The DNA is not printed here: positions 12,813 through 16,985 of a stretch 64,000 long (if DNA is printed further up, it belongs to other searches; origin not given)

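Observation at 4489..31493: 27-kb DISARM/Druantia-like super-operon with non-canonical gene content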

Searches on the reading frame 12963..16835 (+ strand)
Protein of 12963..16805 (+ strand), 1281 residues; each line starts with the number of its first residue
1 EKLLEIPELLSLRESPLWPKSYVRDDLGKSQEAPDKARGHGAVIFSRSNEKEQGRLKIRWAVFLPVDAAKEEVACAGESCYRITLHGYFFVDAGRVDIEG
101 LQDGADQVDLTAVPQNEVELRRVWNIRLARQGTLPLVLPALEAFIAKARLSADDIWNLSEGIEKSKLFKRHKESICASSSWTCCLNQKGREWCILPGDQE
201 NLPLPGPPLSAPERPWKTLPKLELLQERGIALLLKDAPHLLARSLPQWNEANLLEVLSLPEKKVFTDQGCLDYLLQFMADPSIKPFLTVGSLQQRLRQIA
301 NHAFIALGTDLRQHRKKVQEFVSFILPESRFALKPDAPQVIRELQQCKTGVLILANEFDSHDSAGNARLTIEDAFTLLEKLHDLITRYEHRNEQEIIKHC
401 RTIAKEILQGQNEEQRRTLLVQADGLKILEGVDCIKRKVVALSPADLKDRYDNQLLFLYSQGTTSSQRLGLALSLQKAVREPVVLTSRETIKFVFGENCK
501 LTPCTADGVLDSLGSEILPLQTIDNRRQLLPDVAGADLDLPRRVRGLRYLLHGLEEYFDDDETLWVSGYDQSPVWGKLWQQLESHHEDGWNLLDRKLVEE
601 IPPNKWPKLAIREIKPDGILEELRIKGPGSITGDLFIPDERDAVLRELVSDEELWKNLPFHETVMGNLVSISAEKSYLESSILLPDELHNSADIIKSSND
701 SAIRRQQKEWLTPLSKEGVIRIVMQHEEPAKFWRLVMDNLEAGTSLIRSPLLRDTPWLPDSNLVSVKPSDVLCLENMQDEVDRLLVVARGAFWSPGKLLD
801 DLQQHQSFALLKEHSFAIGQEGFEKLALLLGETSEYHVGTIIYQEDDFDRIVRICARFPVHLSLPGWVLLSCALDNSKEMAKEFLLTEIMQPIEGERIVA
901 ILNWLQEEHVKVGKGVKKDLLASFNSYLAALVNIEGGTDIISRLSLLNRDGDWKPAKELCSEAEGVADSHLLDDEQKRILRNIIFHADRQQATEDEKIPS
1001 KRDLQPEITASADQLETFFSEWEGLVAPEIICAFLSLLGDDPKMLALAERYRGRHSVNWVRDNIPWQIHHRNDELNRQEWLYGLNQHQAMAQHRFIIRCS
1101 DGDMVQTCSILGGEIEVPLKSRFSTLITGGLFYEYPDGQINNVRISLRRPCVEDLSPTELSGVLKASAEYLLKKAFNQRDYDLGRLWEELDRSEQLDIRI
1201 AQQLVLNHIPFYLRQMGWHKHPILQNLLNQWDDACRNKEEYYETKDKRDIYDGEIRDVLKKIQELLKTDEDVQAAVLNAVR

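Call 64: search_protein_families(library=pfam, proteins=[window:12963-16805:+], max_evalue=1)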
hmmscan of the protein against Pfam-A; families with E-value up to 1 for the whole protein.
window:12963-16805:+ (1281 aa): 0 families

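Call 84: predict_structure(alignment_id=A4)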
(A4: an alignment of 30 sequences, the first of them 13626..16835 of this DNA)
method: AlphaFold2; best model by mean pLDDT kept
length: 1070 residues; sequences in the alignment: 30
mean_pLDDT: 85.9   pTM: 0.46
mean pLDDT of the five models: 85.9, 85.2, 84.0, 83.0, 83.0
residues with pLDDT >= 90: 485; 70-90: 490; 50-70: 75; < 50: 20
segments of 3 or more residues with pLDDT < 50: 771-779, 974-979, 1067-1070
pLDDT, mean of each block of 10 residues (from residue 1): 75 66 71 89 90 90 87 93 90 92 94 89 92 92 92 96 91 89 92 91 93 91 94 92 88 94 92 85 93 92 92 90 94 88 78 83 67 87 89 84 82 88 87 91 91 87 87 91 91 91 91 91 80 92 92 89 82 92 92 92 91 89 84 89 90 88 91 90 93 86 92 76 92 92 89 91 70 45 86 91 86 92 91 84 85 71 89 88 87 88 88 79 90 86 92 85 85 51 59 63 83 79 78 84 79 71 54
secondary structure, 60 per line:
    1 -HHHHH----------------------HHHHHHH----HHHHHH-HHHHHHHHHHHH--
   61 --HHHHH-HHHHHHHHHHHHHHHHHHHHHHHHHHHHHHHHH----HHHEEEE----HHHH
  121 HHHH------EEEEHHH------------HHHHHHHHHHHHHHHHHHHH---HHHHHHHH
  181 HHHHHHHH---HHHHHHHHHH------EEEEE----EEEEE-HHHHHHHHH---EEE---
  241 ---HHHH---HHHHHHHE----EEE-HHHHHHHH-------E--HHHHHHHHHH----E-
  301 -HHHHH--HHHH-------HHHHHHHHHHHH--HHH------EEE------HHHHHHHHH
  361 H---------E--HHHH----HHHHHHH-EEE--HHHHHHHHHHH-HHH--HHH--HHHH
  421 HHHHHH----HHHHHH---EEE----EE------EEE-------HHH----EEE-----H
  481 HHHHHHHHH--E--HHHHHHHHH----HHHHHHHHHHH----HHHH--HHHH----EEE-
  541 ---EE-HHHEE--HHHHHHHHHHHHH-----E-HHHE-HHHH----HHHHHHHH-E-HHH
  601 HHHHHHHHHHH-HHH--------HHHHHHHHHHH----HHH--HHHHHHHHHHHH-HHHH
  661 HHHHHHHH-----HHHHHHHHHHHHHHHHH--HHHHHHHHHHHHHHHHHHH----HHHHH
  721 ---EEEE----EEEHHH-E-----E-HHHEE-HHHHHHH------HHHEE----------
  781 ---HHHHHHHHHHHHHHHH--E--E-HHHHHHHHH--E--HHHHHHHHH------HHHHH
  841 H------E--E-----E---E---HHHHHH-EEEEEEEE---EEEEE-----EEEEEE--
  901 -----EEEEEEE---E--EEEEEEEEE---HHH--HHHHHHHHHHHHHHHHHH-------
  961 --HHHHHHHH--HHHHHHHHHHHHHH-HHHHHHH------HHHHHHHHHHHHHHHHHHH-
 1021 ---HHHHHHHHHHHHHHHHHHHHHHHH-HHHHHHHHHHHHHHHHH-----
elements in order (helices of 4 or more, strands of 3 or more residues): H2-6 H29-35 H40-45 H47-58 H63-67 H69-101 E109-112 H117-124 E131-134 H150-169 H173-188 H192-201 E208-212 E217-221 H223-231 E235-237 H244-247 H251-257 E263-265 H267-274 H285-294 H302-306 H309-312 H320-331 E343-345 H352-361 H374-377 H382-388 E390-392 H395-405 H417-426 H431-436 E440-442 E455-457 E472-474 H480-489 H495-503 H508-518 H523-526 H529-532 E537-539 H554-566 H579-582 H587-594 H598-611 H624-634 H644-655 H657-668 H674-690 H693-711 H716-720 E724-727 E732-734 H753-759 H784-799 H807-815 H821-829 H836-841 H865-870 E872-879 E883-887 E893-898 E906-912 E919-927 H936-953 H963-970 H973-986 H988-994 H1001-1019 H1024-1047 H1049-1065

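Call 89: fold_search(model_id=the predicted structure, library=pdb)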
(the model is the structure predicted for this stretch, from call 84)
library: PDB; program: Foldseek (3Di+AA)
matches with E <= 10: 341; with E <= 0.001: 0
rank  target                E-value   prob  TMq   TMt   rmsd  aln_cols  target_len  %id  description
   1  9m1n_D                2.2e-03  0.41  0.09  0.08  30.4       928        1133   11  Cryo-EM structure of the TBC-DC-Arl2-alpha-beta-tubulin complex with GDP-AlFx (released 2025-10-22)
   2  7nj1_A                3.7e-03  0.20  0.06  0.05  32.7       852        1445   11  CryoEM structure of the human Separase-Securin complex (released 2021-08-04)
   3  7rdr_A                4.3e-03  0.38  0.07  0.13  32.0       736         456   10  Circular tandem repeat protein with novel repeat topology and enhanced subunit contact surfaces (released 2021-09-01)
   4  8eic_A                9.2e-03  0.25  0.07  0.11  25.7       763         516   11  Crystal structure of beta-catenin and the MDM2 p53-binding domain in complex with H330, a Helicon Polypeptide (released 2023-10-25)
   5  8or0_C                9.6e-03  0.21  0.11  0.11  27.2      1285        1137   11  CAND1-CUL1-RBX1-SKP1-SKP2-CKS1-CDK2 (released 2023-06-28)
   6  9m1k_D                1.0e-02  0.25  0.10  0.10  28.6       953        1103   11  Cryo-EM structure of the TBC-DE-Arl2-beta-tubulin complex with GTP (released 2025-10-22)
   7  3w5k_A                1.1e-02  0.15  0.06  0.07  26.8       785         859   12  Crystal structure of Snail1 and importin beta complex (released 2014-03-05)
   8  8y7e_1                1.4e-02  0.21  0.08  0.09  28.0       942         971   11  Cryo-EM Structure of the human minor pre-B complex (pre-precatalytic spliceosome) U12 snRNP part (released 2024-03-13)
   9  7dvq_1                1.4e-02  0.21  0.08  0.09  28.0       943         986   11  Cryo-EM Structure of the Activated Human Minor Spliceosome (minor Bact Complex) (released 2021-03-31)
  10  3ifq_A                1.5e-02  0.20  0.07  0.11  26.4       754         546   12  Interction of plakoglobin and beta-catenin with desmosomal cadherins (released 2009-09-15)
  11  9g33_UT               1.5e-02  0.18  0.08  0.06  27.3       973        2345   10  Stalled 90S - Utp23-Krr1-deltaC3 (released 2025-06-18)
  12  4evt                  2.2e-02  0.33  0.08  0.15  26.4       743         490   11  Crystal Structure of Mouse Catenin beta-59 in 8.3M urea (released 2013-05-01)
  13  9m1j_D                2.2e-02  0.23  0.11  0.10  28.9       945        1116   11  Cryo-EM structure of the TBC-DE-Arl2-beta-tubulin complex (released 2025-10-22)
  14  1wa5_C                2.2e-02  0.16  0.10  0.10  26.8       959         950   12  Structure of the Cse1:Imp-alpha:RanGTP complex (released 2004-12-13)
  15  8z0u                  2.2e-02  0.15  0.07  0.10  25.9       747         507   10  Human beta-catenin crystal structure (released 2024-05-22)
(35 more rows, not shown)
